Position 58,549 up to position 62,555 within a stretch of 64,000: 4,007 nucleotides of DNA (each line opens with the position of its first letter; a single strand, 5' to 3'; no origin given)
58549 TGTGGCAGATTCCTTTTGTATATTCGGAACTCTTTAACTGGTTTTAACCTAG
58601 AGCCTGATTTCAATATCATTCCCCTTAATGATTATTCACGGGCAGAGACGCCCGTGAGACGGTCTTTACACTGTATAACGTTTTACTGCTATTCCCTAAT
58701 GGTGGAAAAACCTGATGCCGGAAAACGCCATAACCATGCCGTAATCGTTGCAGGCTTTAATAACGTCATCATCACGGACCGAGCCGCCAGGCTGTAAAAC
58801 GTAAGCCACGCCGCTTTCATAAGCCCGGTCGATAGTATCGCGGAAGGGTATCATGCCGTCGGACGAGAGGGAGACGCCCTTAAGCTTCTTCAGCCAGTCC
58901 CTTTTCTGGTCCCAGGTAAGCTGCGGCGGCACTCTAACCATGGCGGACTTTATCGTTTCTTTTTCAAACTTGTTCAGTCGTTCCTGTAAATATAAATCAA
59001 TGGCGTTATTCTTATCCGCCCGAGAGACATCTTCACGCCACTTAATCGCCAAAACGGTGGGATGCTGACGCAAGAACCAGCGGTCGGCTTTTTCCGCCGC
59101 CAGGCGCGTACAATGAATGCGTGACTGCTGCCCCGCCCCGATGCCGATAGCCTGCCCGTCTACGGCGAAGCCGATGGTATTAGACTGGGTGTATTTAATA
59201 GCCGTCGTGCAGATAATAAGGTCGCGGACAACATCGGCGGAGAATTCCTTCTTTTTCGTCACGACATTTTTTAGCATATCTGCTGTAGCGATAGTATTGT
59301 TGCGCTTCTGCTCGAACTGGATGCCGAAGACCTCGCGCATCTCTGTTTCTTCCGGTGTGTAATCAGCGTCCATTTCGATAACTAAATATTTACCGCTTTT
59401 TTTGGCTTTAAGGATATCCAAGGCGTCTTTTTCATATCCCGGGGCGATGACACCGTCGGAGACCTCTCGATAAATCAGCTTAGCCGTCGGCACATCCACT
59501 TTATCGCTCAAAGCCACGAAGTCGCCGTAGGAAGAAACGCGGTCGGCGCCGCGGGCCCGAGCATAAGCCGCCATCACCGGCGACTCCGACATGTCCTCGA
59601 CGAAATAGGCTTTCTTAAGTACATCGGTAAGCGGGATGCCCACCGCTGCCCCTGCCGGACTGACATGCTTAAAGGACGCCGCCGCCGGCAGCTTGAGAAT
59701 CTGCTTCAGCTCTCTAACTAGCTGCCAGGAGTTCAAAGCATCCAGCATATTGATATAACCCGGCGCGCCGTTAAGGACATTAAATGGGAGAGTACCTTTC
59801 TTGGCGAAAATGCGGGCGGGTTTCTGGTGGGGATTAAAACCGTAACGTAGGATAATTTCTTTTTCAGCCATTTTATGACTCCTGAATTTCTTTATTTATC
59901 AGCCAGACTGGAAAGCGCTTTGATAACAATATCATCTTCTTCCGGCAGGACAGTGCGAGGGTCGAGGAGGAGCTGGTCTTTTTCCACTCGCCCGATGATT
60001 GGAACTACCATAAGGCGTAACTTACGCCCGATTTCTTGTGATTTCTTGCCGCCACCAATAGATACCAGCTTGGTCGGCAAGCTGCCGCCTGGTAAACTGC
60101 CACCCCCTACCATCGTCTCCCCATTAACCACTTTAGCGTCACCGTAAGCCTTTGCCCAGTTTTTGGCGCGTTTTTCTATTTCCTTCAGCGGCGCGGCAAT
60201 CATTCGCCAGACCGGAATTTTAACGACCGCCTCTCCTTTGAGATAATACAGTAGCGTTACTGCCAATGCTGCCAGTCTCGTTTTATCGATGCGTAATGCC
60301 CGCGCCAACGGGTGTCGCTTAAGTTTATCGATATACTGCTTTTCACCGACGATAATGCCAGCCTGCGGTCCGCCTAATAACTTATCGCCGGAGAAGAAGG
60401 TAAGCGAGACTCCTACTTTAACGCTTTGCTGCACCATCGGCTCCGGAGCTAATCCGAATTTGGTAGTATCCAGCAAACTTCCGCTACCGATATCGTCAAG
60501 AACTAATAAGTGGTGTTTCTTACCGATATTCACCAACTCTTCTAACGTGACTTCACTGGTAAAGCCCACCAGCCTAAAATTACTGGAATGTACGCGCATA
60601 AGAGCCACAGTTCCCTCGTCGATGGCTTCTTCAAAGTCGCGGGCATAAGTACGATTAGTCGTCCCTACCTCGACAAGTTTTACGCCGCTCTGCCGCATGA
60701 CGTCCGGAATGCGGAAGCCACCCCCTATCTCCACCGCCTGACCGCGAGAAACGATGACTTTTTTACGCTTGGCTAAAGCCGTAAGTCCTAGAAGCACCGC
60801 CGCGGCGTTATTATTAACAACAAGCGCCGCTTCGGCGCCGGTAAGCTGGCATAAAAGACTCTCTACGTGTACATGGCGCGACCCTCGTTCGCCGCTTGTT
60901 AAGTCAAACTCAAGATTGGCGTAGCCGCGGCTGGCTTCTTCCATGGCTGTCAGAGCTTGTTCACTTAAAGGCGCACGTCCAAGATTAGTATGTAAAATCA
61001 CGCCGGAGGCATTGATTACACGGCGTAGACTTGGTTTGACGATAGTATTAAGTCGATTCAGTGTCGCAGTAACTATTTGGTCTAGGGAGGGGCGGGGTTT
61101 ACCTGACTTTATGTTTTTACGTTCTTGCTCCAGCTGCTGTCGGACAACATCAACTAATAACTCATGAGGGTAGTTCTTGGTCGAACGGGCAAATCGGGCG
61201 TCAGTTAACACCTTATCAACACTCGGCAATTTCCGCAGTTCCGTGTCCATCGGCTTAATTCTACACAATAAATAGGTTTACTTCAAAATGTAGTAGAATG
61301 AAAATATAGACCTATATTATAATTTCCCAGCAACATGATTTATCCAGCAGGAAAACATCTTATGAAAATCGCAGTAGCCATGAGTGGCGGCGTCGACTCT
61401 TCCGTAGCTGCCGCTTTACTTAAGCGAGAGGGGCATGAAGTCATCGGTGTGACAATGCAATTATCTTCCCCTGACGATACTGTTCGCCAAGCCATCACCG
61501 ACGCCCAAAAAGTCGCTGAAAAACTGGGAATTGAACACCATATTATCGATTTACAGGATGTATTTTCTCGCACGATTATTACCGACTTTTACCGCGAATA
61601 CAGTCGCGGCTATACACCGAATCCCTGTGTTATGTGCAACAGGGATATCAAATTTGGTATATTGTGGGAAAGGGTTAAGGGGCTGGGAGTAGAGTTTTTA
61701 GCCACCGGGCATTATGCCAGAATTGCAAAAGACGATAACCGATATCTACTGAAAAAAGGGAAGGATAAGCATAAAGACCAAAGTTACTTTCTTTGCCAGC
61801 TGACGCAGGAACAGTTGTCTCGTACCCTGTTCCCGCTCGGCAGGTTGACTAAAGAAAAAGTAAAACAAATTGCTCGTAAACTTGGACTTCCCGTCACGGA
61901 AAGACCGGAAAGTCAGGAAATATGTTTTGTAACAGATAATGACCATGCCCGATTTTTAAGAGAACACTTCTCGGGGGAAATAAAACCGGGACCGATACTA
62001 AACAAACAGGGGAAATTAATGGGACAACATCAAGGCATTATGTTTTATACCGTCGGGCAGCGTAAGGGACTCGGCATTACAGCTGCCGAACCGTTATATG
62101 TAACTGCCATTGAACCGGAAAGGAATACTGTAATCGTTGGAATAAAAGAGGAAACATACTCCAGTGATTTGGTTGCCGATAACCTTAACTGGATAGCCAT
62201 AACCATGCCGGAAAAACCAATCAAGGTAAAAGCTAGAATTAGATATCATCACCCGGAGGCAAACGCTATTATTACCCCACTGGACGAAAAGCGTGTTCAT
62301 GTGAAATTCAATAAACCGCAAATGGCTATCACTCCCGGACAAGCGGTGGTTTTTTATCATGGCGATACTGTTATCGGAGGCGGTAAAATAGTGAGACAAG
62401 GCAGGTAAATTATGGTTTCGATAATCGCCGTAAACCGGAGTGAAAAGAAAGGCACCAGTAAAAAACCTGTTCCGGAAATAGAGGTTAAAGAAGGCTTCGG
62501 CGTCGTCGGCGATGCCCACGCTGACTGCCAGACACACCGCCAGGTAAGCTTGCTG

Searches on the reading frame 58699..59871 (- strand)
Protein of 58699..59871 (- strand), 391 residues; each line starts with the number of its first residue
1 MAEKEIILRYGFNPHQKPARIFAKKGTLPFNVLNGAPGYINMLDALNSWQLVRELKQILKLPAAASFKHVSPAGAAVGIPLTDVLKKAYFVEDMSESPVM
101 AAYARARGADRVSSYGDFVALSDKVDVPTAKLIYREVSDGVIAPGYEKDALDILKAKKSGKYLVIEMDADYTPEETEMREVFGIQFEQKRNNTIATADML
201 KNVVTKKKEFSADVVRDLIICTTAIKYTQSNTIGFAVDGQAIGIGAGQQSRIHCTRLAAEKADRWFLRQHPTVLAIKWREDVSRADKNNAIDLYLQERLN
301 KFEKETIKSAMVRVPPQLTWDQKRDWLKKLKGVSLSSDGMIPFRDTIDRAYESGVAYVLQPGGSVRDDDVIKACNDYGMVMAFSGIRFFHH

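Call 54: search_protein_families(library=pfam, proteins=[window:58699-59871:-], max_evalue=0.00001)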
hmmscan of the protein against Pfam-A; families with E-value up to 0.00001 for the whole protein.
window:58699-59871:- (391 aa): 1 family
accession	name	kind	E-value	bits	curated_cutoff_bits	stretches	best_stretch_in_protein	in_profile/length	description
PF01808.24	AICARFT_IMPCHas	-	1.7e-60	205.5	25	1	3-261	74-311/311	AICARFT/IMPCHase bienzyme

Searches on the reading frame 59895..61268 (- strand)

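Call 54: search_protein_families(library=pfam, proteins=[window:59895-61268:-], max_evalue=0.00001)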
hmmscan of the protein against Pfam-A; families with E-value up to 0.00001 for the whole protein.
window:59895-61268:- (458 aa): 2 families
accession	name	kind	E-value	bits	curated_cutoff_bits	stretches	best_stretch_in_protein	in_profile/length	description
PF03841.19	SelA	-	5.9e-141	470.2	22.8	1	84-440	1-366/367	L-seryl-tRNA selenium transferase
PF12390.13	Se-cys_synth_N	-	1.4e-10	41.5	22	1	11-50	1-40/40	Selenocysteine synthase N terminal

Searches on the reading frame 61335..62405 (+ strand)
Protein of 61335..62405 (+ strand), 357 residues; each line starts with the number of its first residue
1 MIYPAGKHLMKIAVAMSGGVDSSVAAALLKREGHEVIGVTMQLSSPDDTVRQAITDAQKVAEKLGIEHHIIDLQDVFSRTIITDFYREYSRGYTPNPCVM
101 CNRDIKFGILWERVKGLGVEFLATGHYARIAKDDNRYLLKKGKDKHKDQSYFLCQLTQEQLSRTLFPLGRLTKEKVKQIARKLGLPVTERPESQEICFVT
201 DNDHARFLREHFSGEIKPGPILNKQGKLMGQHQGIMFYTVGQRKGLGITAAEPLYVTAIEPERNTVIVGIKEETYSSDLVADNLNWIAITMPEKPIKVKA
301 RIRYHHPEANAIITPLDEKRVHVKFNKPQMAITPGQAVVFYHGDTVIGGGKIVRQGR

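Call 54: search_protein_families(library=pfam, proteins=[window:61335-62405:+], max_evalue=0.00001)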
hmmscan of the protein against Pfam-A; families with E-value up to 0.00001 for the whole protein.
window:61335-62405:+ (357 aa): 8 families
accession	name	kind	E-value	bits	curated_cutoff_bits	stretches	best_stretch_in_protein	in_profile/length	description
PF03054.22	tRNA_Me_trans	-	4.2e-73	245.8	20.6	1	10-200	1-201/202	tRNA methyl transferase HUP domain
PF20258.4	tRNA_Me_trans_C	-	2.6e-22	79.4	20.6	1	277-352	2-77/77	Aminomethyltransferase beta-barrel domain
PF20259.3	tRNA_Me_trans_M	-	1.2e-19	70.1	27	1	207-269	3-65/66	tRNA methyl transferase PRC-barrel domain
PF02540.23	NAD_synthase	-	4.6e-11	42.7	21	1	9-78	18-86/242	NAD synthase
PF06508.19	QueC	-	1e-08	35.4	22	1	13-74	3-61/210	Queuosine biosynthesis protein QueC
PF00764.25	Arginosuc_synth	-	1.9e-07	31.7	27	1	11-82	1-70/162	Arginosuccinate synthase N-terminal HUP domain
PF24167.1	DUF7411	-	3.4e-07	30.5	28.7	1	10-82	1-67/194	Family of unknown function (DUF7411)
PF00733.27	Asn_synthase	-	2.8e-06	27.7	21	1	12-74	20-80/354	Asparagine synthase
